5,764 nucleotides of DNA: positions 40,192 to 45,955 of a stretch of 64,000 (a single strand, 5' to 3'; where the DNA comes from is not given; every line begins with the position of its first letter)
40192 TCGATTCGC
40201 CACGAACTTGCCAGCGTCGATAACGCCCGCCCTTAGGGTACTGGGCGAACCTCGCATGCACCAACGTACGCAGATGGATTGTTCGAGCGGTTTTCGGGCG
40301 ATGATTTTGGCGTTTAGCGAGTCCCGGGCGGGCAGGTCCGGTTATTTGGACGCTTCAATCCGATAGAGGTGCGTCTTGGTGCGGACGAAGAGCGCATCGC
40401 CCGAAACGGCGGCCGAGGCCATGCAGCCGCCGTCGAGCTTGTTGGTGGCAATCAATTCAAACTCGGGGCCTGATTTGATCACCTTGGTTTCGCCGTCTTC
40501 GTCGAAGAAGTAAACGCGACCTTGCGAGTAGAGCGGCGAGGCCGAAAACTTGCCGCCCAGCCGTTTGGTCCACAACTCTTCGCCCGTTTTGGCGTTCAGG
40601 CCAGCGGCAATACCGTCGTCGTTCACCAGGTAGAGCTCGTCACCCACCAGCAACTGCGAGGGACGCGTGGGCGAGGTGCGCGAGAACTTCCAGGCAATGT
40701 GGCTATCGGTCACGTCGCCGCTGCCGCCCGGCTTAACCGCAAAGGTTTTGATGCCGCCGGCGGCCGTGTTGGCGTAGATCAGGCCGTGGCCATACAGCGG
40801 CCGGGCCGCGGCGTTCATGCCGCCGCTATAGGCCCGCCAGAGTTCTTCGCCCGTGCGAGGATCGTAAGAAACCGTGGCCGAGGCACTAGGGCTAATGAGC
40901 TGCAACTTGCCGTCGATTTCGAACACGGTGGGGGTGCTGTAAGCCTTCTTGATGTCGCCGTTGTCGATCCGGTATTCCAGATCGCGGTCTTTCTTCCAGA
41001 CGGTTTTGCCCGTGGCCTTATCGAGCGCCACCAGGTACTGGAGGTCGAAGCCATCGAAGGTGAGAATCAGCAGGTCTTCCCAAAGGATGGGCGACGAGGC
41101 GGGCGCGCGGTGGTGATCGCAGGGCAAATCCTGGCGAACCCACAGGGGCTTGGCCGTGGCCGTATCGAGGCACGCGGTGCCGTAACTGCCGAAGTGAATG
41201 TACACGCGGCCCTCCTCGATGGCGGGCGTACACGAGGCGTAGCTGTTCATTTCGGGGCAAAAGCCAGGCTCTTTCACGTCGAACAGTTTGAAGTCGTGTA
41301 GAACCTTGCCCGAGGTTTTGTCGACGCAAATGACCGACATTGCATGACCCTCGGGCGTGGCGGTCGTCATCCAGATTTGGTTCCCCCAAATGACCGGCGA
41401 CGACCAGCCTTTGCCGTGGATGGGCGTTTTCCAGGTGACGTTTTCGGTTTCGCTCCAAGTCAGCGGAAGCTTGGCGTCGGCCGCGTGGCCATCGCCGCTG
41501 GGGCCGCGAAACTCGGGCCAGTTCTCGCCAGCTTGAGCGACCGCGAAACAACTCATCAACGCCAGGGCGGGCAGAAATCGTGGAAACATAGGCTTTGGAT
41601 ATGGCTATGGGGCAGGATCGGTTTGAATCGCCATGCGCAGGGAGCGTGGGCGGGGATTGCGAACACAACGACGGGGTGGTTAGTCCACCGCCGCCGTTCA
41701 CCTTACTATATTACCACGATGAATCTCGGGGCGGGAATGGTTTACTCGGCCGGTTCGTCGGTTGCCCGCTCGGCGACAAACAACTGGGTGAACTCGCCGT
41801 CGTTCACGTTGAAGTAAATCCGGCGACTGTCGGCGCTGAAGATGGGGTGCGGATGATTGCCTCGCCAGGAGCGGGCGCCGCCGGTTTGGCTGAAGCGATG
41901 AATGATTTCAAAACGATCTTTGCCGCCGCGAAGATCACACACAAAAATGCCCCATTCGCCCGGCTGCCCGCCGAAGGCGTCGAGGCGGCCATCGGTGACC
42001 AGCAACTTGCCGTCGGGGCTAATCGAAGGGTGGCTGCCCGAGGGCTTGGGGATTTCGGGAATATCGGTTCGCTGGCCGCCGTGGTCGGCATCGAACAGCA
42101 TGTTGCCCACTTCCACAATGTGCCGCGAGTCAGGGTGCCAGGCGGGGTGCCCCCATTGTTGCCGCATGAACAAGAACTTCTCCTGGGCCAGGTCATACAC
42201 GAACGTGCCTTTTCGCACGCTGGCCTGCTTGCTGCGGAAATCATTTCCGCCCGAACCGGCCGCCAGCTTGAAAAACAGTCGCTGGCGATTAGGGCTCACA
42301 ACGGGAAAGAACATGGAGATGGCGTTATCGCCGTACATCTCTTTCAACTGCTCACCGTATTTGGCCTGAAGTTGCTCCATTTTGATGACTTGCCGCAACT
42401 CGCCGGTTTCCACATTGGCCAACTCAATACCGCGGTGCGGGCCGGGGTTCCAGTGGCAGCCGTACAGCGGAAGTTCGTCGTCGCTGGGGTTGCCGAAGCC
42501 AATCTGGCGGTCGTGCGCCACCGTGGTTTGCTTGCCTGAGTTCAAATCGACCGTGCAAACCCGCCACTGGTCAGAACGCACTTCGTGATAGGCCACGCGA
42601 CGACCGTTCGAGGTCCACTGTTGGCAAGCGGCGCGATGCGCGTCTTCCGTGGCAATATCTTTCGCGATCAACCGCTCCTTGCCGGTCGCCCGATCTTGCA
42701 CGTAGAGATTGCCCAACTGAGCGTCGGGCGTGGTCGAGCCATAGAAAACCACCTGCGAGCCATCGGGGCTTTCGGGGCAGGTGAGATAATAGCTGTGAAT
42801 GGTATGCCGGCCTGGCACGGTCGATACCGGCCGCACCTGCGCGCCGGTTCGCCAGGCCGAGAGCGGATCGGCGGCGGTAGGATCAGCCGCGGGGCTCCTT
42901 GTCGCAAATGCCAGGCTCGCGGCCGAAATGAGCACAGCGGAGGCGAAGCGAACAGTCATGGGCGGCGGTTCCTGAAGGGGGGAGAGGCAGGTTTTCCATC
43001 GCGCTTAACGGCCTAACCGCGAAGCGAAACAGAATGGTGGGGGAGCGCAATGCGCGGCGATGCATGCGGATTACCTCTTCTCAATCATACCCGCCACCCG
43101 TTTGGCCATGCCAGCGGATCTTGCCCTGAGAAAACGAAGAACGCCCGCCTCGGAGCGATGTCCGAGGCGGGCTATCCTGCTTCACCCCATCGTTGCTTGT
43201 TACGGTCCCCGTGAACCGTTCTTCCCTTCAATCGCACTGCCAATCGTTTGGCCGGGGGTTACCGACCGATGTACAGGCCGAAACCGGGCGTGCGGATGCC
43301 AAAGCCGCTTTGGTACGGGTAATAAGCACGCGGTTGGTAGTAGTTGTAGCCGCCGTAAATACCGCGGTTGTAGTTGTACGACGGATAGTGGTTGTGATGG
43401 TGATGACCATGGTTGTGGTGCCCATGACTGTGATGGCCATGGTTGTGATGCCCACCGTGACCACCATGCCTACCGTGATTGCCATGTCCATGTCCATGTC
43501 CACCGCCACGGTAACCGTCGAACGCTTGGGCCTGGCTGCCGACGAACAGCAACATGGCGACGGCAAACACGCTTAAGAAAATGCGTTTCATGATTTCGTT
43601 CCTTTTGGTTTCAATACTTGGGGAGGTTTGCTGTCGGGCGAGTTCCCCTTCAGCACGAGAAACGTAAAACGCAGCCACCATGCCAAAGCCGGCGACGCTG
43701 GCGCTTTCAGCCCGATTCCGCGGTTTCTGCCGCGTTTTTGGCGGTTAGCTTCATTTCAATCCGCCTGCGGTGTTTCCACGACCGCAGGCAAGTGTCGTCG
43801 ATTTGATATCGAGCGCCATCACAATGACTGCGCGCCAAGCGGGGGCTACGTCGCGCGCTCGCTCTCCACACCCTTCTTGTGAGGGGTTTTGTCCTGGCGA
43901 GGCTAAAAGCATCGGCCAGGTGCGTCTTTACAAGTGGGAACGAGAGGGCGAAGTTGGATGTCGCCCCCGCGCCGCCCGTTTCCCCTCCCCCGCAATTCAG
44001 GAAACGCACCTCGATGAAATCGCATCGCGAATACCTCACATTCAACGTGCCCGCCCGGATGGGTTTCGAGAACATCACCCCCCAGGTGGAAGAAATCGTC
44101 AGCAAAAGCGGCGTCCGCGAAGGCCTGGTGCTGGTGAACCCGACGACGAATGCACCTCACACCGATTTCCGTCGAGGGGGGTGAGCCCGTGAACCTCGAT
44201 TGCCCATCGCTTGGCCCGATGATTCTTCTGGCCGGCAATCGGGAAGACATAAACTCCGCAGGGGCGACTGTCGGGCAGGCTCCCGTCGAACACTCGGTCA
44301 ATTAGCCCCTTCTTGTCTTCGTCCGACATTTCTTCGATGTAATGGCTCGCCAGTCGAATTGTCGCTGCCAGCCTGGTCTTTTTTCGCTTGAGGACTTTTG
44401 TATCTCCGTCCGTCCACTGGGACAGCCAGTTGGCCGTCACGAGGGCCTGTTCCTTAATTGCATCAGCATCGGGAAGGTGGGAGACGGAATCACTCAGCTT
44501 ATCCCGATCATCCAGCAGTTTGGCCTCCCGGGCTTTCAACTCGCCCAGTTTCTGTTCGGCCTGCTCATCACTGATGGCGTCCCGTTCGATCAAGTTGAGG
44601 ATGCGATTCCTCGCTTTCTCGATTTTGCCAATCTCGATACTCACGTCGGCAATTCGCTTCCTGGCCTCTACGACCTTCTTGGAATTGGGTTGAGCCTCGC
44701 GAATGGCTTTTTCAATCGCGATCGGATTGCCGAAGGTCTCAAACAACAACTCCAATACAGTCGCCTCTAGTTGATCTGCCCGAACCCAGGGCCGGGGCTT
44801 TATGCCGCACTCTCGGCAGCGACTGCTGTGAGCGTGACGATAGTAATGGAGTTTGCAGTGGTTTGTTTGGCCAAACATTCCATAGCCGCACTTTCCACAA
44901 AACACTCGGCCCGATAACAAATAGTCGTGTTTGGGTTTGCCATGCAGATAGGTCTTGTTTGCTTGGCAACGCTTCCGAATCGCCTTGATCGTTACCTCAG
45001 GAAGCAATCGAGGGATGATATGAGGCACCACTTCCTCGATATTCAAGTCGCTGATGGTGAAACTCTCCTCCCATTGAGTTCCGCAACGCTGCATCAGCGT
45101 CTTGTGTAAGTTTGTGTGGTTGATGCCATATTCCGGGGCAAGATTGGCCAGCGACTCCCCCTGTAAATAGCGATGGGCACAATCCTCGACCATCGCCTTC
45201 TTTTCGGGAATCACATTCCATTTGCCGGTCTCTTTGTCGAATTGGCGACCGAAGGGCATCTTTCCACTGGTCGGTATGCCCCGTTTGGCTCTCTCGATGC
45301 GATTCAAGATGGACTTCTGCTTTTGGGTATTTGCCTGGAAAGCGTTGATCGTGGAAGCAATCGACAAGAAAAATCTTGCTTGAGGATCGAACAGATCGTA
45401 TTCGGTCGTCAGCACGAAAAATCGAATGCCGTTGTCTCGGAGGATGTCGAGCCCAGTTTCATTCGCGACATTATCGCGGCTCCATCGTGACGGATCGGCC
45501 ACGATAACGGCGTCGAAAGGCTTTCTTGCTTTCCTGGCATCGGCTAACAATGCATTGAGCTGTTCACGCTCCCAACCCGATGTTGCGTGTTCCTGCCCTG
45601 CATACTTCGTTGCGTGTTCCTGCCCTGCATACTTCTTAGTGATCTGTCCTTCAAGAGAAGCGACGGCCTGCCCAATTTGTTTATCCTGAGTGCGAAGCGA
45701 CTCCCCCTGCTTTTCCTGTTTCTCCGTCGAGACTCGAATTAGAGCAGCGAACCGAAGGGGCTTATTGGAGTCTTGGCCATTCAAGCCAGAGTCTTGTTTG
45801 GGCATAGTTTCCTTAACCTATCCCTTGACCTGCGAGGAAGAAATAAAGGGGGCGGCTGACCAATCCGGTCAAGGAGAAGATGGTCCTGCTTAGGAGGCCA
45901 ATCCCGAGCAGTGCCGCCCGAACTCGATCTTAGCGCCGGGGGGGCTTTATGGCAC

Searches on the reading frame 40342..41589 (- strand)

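Call 23: search_protein_families(library=pfam, proteins=[window:40342-41589:-], max_evalue=0.001)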
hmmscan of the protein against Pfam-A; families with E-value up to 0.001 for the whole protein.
window:40342-41589:- (415 aa): 3 families
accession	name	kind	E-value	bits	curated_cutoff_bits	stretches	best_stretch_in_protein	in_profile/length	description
PF13360.13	PQQ_2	-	6.3e-23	82.1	27.6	2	185-413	4-224/233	Outer membrane protein assembly factor BamB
PF13570.13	Beta-prop_ACSF4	-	1.2e-11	45.1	133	0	297-399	40-187/329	Beta-alanine-activating enzyme, beta-propeller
PF01011.28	PQQ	-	4.2e-11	42.7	26.7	0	312-388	53-135/595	Glucose/ethanol/alcohol dehydrogenase, beta-propeller domain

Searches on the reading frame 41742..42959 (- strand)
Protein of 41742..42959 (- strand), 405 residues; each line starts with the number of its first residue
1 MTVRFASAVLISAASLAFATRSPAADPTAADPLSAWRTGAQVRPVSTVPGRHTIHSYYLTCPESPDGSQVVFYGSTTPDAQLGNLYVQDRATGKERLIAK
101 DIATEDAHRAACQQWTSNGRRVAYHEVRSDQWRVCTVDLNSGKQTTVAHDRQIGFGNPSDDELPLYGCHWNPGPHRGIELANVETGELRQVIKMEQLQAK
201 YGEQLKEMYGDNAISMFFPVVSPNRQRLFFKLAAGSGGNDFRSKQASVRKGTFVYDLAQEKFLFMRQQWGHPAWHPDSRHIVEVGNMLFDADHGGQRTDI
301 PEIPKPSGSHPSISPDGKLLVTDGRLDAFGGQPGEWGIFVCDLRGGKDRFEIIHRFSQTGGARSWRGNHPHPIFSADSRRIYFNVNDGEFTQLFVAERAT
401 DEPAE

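Call 23: search_protein_families(library=pfam, proteins=[window:41742-42959:-], max_evalue=0.001)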
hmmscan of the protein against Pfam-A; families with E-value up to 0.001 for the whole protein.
window:41742-42959:- (405 aa): 1 family
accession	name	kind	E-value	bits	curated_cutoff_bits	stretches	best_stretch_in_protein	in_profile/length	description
PF07676.18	PD40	-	6.8e-09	35.9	20.9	0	371-395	13-38/38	WD40-like Beta Propeller Repeat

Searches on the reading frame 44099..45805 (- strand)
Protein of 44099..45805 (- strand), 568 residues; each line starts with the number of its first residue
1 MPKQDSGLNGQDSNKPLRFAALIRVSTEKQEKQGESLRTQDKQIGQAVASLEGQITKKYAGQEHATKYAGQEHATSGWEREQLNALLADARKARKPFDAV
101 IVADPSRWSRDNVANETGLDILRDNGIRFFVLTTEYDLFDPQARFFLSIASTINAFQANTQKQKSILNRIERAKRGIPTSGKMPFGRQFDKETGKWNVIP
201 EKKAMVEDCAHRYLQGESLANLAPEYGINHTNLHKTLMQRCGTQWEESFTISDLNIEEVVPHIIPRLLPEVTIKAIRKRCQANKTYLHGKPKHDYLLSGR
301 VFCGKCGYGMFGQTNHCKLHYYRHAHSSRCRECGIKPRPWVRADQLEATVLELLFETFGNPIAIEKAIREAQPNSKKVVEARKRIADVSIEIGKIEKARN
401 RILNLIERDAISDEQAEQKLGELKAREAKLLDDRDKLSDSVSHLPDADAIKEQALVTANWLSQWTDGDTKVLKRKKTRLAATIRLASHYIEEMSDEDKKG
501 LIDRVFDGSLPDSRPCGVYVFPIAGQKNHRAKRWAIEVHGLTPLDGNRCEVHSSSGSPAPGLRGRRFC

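Call 22: search_protein_families(library=phrogs, proteins=[window:44099-45805:-], max_evalue=0.01)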
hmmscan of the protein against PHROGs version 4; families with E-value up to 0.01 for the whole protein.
window:44099-45805:- (568 aa): 2 families
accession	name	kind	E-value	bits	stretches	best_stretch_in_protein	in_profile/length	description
phrog_95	-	integration and excision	1.6e-50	173.4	2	11-223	82-283/651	integrase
phrog_125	-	DNA, RNA and nucleotide metabolism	6.2e-15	56.4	1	16-239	19-202/254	DNA invertase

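Call 23: search_protein_families(library=pfam, proteins=[window:44099-45805:-], max_evalue=0.001)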
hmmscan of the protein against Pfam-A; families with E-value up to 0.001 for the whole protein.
window:44099-45805:- (568 aa): 2 families
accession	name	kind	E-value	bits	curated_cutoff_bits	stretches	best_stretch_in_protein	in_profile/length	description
PF00239.26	Resolvase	-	5.1e-16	59.5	23.3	1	21-176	3-143/145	Resolvase, N terminal domain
PF13408.12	Zn_ribbon_recom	-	2.5e-10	41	25.3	1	296-354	1-57/58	Recombinase zinc beta ribbon domain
